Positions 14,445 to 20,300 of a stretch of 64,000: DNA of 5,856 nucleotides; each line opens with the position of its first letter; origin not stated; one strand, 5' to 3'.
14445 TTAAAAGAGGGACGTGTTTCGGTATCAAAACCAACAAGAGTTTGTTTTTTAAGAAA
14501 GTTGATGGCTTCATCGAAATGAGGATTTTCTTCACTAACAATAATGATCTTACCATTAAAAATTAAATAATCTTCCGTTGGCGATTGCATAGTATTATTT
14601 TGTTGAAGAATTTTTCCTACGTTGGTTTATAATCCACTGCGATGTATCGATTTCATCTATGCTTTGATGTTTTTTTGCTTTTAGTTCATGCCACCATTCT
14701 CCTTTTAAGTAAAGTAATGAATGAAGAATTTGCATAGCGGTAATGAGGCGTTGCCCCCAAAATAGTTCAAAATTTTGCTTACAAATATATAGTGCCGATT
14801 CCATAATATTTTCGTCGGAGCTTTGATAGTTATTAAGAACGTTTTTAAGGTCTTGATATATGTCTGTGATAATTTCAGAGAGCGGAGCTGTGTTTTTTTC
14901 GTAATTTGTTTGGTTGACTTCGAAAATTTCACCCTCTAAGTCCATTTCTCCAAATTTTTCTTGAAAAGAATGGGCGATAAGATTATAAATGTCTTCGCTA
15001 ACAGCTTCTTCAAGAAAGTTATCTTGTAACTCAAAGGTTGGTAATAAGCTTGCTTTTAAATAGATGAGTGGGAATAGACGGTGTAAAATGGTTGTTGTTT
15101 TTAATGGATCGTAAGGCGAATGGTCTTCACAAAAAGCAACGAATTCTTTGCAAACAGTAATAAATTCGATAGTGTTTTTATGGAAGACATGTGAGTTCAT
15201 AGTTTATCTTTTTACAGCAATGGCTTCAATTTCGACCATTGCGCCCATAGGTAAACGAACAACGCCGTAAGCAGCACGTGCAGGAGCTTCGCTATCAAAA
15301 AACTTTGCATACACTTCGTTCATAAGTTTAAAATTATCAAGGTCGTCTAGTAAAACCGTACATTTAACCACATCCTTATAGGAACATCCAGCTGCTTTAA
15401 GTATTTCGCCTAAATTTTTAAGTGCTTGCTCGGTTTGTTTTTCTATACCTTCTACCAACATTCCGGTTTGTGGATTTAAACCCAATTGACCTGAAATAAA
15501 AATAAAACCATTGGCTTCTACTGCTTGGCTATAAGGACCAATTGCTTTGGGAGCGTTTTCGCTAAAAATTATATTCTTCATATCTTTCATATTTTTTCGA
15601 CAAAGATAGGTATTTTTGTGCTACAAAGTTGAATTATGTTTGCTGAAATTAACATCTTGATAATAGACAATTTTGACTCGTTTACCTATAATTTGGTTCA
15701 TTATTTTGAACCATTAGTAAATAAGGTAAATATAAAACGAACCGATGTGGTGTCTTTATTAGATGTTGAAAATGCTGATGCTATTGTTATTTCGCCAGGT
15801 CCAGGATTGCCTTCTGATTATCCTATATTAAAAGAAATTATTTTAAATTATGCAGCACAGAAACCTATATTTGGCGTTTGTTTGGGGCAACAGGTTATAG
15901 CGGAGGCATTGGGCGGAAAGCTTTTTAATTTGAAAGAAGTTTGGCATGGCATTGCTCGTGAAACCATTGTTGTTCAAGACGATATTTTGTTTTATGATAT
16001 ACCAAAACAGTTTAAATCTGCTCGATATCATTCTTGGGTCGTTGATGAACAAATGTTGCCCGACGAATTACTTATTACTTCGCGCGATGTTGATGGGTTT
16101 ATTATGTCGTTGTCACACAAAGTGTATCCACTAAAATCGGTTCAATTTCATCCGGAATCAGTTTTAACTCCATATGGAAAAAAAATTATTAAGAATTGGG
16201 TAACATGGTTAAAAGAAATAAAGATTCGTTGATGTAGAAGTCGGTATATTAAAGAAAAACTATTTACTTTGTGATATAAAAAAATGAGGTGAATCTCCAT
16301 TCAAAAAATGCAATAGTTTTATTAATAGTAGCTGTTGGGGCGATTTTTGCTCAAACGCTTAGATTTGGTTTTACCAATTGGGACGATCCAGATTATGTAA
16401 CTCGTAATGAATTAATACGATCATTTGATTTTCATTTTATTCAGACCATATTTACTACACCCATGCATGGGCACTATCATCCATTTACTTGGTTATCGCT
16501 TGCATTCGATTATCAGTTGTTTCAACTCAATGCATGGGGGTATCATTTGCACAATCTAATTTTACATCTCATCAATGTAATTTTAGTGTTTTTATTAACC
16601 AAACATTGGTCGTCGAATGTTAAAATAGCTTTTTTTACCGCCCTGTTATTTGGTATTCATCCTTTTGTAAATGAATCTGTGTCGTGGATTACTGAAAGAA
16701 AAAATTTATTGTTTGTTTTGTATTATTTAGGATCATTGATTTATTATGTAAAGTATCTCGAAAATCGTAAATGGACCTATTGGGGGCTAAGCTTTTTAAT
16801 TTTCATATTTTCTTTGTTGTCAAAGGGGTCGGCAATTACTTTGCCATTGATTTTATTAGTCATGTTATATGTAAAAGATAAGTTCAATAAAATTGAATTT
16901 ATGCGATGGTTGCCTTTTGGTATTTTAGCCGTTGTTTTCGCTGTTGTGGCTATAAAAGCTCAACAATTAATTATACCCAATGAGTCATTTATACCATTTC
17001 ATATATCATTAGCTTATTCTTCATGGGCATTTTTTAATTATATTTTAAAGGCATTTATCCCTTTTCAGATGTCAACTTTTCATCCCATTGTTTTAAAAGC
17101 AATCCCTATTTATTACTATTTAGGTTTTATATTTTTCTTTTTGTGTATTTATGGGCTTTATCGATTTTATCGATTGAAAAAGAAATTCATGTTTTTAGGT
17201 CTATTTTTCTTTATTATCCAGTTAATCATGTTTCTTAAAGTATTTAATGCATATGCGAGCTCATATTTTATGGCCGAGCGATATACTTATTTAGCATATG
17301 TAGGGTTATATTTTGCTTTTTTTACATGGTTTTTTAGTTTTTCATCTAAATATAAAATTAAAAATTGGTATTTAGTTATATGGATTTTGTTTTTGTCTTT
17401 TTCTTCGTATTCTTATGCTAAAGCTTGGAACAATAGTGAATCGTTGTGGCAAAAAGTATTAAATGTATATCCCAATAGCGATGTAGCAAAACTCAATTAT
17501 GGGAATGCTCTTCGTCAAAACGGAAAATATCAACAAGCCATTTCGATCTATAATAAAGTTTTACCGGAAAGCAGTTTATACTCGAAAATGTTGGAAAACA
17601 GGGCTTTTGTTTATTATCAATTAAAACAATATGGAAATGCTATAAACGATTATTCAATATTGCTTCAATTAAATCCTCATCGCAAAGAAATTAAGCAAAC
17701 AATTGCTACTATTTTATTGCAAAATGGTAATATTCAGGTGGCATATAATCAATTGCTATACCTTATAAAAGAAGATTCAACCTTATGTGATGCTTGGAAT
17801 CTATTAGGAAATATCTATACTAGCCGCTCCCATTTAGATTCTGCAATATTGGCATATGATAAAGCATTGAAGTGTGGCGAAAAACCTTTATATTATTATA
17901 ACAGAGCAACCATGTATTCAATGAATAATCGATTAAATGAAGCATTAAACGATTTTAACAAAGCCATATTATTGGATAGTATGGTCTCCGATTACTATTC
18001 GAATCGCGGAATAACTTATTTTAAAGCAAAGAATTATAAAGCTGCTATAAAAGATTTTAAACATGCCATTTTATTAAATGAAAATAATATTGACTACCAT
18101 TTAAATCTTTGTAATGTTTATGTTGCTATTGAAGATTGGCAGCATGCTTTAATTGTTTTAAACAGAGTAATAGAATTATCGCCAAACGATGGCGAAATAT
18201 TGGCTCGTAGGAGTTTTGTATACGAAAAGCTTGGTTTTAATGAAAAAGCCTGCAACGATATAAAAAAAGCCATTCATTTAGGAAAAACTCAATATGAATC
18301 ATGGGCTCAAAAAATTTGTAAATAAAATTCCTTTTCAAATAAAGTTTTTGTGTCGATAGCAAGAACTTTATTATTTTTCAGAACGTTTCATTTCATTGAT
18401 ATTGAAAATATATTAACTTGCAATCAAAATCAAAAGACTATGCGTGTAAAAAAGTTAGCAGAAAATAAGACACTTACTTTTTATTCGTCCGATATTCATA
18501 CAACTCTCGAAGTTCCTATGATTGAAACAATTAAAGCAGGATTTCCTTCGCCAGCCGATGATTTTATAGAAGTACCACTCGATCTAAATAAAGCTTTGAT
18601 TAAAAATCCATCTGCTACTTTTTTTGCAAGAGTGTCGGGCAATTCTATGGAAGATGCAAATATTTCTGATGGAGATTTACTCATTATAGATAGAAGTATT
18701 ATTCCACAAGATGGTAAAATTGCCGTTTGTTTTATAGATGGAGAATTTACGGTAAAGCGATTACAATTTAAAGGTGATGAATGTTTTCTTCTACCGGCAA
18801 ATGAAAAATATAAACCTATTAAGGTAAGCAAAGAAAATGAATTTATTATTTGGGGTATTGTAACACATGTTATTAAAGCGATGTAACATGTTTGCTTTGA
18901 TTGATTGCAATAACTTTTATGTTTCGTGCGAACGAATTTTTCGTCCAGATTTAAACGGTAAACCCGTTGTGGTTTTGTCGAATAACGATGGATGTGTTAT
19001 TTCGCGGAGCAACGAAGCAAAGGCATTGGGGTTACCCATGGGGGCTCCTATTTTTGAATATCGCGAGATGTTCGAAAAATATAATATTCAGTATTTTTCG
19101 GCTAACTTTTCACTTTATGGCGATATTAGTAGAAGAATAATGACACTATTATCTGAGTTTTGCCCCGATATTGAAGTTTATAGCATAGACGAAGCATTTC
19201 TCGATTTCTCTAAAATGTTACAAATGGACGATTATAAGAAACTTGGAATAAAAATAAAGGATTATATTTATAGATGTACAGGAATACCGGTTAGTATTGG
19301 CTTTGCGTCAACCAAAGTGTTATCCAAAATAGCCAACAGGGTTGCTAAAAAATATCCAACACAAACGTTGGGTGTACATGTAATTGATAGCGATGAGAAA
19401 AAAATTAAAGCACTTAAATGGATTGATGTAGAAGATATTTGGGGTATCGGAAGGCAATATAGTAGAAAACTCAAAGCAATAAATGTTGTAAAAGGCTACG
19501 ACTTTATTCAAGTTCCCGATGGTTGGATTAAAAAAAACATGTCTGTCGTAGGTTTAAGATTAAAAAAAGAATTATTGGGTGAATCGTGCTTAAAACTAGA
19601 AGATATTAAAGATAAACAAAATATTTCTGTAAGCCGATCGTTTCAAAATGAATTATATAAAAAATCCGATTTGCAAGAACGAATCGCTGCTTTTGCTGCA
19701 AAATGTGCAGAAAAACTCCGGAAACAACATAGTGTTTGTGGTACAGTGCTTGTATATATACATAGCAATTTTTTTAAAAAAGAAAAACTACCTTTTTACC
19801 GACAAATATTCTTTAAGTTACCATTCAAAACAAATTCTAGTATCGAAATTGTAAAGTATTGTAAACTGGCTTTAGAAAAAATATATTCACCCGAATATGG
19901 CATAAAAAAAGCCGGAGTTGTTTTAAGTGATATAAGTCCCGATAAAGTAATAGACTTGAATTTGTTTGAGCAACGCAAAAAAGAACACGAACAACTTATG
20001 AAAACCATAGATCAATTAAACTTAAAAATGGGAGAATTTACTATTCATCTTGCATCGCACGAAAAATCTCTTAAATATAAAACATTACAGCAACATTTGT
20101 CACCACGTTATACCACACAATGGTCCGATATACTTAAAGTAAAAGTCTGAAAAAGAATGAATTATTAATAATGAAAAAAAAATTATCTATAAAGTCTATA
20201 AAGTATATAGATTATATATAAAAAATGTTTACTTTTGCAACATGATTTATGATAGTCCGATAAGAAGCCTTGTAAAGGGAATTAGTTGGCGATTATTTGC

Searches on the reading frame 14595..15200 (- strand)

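Call 32: search_protein_families(library=pfam, proteins=[window:14595-15200:-], max_evalue=0.00001)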
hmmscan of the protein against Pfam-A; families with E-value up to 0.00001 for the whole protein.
window:14595-15200:- (201 aa): 1 family
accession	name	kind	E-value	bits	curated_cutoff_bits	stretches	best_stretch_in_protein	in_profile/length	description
PF16702.10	DUF5063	-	1.8e-31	110.2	27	1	6-164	3-166/167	Domain of unknown function (DUF5063)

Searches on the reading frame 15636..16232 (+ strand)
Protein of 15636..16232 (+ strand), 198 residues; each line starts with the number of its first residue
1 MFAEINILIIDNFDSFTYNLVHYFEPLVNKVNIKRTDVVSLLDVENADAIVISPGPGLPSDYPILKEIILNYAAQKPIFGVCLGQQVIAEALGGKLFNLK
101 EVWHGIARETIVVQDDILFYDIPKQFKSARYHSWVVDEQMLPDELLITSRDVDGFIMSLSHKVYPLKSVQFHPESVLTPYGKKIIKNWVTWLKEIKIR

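Call 33: search_protein_families(library=pfam, proteins=[window:15636-16232:+], max_evalue=0.00001)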
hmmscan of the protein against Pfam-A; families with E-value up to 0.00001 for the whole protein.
window:15636-16232:+ (198 aa): 2 families
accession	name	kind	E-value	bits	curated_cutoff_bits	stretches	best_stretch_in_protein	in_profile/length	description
PF00117.34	GATase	-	1.9e-46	158.6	22.8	1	8-189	1-187/190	Glutamine amidotransferase class-I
PF07722.19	Peptidase_C26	-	1.4e-11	45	20.5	1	72-174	102-219/219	Peptidase C26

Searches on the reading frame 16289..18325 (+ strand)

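Call 33: search_protein_families(library=pfam, proteins=[window:16289-18325:+], max_evalue=0.00001)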
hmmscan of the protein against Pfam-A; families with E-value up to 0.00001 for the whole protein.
window:16289-18325:+ (678 aa): 17 families
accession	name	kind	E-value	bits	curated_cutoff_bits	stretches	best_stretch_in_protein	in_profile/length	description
PF07719.23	TPR_2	-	2.8e-33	111.7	27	1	568-600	2-34/34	Tetratricopeptide repeat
PF00515.34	TPR_1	-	6e-31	105.4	27.8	1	568-600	2-34/34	Tetratricopeptide repeat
PF13414.12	TPR_11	-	4.3e-20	71.6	26.8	0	577-612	4-39/42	TPR repeat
PF13181.12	TPR_8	-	4.9e-17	61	25.7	0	568-600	2-34/34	Tetratricopeptide repeat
PF14559.12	TPR_19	-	3.3e-16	59.8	25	0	578-637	2-61/68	Tetratricopeptide repeat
PF13424.12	TPR_12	-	7.2e-15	55.4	30.1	0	570-630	6-74/77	Tetratricopeptide repeat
PF13371.12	TPR_9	-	3.1e-14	53.2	35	0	609-663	3-57/73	Tetratricopeptide repeat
PF13428.12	TPR_14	-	3.5e-13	49.2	23.5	0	604-640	4-40/44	Tetratricopeptide repeat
PF23914.1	TPR_CcmH_CycH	-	3.3e-12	47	42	0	388-465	74-154/158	Cytochrome c-type biogenesis protein H TPR domain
PF13432.12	TPR_16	-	3.5e-12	47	32.7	0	472-530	3-61/65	Tetratricopeptide repeat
PF13431.12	TPR_17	-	2.4e-10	40.3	24.4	0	386-418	1-33/34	Tetratricopeptide repeat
PF13231.12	PMT_2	-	3.2e-08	34.4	26.1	1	71-220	10-154/160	Dolichyl-phosphate-mannose-protein mannosyltransferase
PF13176.12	TPR_7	-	5.9e-08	32.6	27.9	0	405-425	6-26/36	Tetratricopeptide repeat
PF12895.13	ANAPC3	-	1.2e-07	32.4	27.2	0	380-453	5-77/82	Anaphase-promoting complex, cyclosome, subunit 3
PF13374.12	TPR_10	-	1.4e-06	28.5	27.5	0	568-596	3-31/42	Tetratricopeptide repeat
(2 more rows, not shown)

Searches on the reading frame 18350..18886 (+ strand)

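Call 33: search_protein_families(library=pfam, proteins=[window:18350-18886:+], max_evalue=0.00001)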
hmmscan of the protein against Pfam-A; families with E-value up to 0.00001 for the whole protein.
window:18350-18886:+ (178 aa): 1 family
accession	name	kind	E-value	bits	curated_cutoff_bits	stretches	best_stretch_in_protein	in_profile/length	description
PF00717.28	Peptidase_S24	-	1.1e-29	103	23.3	1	56-171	1-115/116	Peptidase S24-like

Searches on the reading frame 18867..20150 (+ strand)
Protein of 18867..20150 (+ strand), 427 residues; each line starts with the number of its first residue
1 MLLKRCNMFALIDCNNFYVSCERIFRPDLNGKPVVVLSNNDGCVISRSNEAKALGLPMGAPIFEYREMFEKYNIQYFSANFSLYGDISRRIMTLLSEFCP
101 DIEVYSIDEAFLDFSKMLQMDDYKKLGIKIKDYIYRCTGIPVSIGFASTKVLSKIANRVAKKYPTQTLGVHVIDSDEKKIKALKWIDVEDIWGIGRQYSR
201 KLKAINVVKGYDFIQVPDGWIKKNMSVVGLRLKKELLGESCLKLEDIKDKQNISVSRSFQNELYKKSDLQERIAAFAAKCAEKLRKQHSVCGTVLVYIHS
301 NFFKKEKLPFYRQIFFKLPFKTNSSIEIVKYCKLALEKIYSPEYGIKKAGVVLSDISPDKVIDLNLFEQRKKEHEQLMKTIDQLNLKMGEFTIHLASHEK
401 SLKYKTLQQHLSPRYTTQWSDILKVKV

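Call 33: search_protein_families(library=pfam, proteins=[window:18867-20150:+], max_evalue=0.00001)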
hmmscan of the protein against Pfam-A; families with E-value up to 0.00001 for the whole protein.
window:18867-20150:+ (427 aa): 3 families
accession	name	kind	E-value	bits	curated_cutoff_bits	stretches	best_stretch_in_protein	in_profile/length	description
PF00817.25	IMS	-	5.4e-39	133.9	23.2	1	12-157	1-147/148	impB/mucB/samB family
PF11799.13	IMS_C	-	2e-18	67.3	20.7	1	251-365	2-108/109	impB/mucB/samB family C-terminal domain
PF13438.11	DUF4113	-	1.1e-15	57.8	24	1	375-425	1-51/51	Domain of unknown function (DUF4113)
